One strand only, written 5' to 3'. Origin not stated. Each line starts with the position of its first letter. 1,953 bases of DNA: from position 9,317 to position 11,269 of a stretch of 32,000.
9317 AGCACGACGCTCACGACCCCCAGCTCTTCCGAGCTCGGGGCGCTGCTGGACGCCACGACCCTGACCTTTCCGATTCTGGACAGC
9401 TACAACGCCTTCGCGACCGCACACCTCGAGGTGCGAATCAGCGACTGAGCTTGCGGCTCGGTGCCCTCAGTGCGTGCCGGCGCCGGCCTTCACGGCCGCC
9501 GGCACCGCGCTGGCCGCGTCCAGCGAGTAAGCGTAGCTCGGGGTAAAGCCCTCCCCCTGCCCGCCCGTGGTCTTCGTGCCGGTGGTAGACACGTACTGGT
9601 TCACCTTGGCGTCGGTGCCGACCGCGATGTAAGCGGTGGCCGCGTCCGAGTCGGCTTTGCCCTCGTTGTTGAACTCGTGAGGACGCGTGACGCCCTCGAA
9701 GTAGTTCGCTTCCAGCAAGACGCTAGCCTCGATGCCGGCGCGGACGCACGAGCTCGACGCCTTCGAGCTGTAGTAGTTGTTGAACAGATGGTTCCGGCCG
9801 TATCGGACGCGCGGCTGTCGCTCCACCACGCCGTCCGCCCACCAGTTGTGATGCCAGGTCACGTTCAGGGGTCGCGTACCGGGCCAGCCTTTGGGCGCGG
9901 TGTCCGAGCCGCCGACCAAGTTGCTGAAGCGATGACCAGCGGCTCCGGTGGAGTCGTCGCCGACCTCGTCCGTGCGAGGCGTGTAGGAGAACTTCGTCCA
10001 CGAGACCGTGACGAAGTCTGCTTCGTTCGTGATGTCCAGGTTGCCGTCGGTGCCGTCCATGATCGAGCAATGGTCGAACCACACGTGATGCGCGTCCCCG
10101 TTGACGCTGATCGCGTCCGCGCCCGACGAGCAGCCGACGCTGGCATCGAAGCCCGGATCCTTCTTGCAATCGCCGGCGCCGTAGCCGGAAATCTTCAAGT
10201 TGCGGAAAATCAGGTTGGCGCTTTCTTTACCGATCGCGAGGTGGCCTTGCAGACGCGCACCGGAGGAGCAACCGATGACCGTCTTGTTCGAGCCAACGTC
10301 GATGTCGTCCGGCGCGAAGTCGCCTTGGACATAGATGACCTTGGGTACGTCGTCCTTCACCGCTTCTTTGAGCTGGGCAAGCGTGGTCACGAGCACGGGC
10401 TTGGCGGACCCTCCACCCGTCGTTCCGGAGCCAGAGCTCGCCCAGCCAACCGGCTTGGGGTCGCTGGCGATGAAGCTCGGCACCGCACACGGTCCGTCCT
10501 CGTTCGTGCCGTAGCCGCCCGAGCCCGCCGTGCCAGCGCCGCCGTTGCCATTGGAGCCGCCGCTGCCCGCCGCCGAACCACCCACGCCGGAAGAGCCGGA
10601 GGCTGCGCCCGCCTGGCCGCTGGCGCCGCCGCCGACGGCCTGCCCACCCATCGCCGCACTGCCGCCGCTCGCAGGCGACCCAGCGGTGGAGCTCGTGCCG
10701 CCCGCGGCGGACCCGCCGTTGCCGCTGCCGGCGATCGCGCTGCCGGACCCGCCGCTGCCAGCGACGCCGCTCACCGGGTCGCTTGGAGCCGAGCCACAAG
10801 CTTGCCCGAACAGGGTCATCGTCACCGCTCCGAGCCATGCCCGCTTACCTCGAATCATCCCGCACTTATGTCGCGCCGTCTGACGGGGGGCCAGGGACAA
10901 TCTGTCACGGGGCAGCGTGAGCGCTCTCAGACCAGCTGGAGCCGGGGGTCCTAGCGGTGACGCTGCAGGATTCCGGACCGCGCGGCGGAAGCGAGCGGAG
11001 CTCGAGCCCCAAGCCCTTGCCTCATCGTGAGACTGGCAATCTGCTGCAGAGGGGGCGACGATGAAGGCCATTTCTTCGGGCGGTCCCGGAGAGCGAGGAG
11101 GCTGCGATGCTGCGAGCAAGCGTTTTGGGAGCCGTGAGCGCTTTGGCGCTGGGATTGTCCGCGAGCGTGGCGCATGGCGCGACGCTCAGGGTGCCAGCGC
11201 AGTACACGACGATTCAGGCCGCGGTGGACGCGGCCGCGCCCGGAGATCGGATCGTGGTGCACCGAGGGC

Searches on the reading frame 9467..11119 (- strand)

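Call 61: search_protein_families(library=pfam, proteins=[window:9467-11119:-], max_evalue=0.0001)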
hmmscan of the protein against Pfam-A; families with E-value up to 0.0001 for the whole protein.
window:9467-11119:- (550 aa): 1 family
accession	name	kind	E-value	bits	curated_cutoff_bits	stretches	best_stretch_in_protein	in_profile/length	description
PF00544.25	Pectate_lyase_4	-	8.8e-26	91.3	24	1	264-474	22-211/211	Pectate lyase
